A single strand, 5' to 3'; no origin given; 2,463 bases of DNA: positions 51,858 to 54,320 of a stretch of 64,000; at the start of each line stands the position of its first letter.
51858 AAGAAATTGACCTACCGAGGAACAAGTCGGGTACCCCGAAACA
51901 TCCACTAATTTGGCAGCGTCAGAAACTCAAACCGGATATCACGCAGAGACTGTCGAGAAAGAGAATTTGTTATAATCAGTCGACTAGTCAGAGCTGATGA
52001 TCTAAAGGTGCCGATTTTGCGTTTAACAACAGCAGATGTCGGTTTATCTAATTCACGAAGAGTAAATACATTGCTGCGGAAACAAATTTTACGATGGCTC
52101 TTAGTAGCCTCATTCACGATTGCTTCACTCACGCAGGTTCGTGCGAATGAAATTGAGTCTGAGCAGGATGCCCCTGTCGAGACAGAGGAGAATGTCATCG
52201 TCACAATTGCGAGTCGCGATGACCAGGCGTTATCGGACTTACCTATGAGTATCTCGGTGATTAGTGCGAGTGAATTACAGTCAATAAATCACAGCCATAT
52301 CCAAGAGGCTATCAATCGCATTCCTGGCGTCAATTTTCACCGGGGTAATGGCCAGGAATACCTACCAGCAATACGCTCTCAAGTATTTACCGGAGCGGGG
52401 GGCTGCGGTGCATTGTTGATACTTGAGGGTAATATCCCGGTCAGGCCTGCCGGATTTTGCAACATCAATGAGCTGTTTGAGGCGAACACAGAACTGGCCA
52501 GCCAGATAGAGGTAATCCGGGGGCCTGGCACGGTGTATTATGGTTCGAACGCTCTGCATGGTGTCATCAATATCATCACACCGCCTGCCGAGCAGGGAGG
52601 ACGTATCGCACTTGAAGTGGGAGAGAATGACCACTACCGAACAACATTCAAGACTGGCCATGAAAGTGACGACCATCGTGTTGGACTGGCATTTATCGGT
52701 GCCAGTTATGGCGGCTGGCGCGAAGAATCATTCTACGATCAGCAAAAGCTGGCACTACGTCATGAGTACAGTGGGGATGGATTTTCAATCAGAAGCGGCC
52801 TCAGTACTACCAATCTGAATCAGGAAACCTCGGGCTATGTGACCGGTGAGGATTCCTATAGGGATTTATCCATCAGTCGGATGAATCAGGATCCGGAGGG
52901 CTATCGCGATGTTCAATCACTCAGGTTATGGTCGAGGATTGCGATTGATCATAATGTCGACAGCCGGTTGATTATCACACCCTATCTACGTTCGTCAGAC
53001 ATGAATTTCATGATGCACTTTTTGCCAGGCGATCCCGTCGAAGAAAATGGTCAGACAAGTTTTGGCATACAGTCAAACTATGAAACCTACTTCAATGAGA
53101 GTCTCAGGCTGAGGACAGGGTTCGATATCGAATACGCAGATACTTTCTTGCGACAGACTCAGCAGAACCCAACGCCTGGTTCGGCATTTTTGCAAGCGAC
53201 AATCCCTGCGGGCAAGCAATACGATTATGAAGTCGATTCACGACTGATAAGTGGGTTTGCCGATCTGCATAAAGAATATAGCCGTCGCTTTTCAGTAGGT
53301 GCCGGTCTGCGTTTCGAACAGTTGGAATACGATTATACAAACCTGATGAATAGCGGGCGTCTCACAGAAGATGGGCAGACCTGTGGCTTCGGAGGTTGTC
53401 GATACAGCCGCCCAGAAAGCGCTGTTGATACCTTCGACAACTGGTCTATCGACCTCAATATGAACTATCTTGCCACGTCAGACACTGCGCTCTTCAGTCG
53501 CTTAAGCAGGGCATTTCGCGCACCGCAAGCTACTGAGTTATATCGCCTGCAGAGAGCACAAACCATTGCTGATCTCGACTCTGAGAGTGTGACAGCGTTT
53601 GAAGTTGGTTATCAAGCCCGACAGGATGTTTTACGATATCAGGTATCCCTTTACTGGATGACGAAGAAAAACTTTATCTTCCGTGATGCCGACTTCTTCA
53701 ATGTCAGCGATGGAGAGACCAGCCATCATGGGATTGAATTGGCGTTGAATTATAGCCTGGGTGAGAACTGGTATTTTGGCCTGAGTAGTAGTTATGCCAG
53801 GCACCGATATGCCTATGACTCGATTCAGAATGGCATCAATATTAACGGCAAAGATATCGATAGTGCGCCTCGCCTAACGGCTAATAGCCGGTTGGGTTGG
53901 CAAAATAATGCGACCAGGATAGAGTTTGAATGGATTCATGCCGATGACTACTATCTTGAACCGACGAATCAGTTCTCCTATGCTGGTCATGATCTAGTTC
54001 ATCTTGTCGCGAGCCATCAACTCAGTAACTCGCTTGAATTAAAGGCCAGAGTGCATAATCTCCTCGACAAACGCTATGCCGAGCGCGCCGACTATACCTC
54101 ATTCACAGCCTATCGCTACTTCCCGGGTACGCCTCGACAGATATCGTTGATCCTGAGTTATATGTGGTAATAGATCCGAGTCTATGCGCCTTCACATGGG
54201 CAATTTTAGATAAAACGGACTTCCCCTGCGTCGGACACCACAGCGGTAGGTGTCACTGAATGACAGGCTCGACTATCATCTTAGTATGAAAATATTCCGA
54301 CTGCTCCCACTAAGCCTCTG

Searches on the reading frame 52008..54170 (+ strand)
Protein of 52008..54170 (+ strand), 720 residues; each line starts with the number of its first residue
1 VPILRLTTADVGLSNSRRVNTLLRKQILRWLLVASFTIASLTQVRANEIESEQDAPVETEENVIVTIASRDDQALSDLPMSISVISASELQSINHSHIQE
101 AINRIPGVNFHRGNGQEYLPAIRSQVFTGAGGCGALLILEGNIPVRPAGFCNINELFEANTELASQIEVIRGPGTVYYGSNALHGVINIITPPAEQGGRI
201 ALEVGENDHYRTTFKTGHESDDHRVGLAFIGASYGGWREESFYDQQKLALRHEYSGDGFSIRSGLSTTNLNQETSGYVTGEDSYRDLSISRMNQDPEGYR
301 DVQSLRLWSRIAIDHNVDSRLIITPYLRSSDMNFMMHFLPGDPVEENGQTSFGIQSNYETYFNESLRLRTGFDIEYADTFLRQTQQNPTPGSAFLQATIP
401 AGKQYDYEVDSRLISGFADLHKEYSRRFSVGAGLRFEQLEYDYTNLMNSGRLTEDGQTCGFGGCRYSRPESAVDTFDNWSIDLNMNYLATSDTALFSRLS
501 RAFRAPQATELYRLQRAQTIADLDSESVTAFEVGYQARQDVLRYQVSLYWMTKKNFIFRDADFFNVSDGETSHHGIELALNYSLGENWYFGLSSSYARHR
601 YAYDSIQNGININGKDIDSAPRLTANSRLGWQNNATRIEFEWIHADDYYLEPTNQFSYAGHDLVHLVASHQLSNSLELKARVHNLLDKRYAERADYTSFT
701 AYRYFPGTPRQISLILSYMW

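Call 40: search_protein_families(library=ncbifam, proteins=[window:52008-54170:+], max_evalue=0.001)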
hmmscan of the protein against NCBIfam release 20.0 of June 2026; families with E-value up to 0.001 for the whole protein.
window:52008-54170:+ (720 aa): 28 families (the best 25 are shown)
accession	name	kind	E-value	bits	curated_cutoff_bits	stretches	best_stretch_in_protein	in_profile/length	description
TIGR01783.1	TonB-siderophor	subfamily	4e-33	114.9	223.5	2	474-718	403-647/649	TonB-dependent siderophore receptor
TIGR01785.1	TonB-hemin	subfamily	2.4e-31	108.9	316.85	1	63-712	3-669/677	TonB-dependent heme/hemoglobin receptor family protein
TIGR01786.1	TonB-hemlactrns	subfamily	5.9e-27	94.3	323.75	1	361-718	342-717/719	TonB-dependent hemoglobin/transferrin/lactoferrin family receptor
NF053590.1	TonB_dep_TOL0244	equivalog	2.1e-24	86.1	645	2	57-222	7-171/604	TOL_0244 family TonB-dependent receptor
NF007926.1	PRK10641.1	equivalog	3.5e-23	82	836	2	56-281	22-243/617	TonB-dependent vitamin B12 receptor BtuB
TIGR01779.1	TonB-B12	equivalog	1.1e-20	73.7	599.7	2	41-208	14-172/614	TonB-dependent vitamin B12 receptor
NF010010.0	PRK13483.1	equivalog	5.3e-20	71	927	1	38-192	14-163/660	ligand-gated channel protein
NF010011.0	PRK13484.1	equivalog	5.2e-19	67.9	1197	2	51-196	20-163/682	IreA family TonB-dependent siderophore receptor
NF010038.0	PRK13513.1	equivalog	8.1e-19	67.6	942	2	51-197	25-170/659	ligand-gated channel protein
NF050067.1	TonBEntbctnRecCfrA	equivalog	1.8e-17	63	1200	1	62-192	27-158/698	TonB-dependent ferric enterobactin receptor CfrA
NF007478.2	PRK10064.1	equivalog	1.8e-17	62.9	745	2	57-192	26-158/663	catecholate siderophore receptor CirA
NF010012.0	PRK13486.1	equivalog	1.2e-15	57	924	1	57-195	21-161/696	TonB-dependent receptor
NF010048.1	PRK13524.1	subfamily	3.1e-12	45.8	493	1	39-231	16-210/744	FepA family TonB-dependent siderophore receptor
TIGR01778.1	TonB-copper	equivalog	1.9e-11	43.4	472.45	1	488-693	390-605/637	TonB-dependent copper receptor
NF007465.0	PRK10044.1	equivalog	1.9e-11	42.9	803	1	64-224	65-221/726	ferrichrome porin FhuA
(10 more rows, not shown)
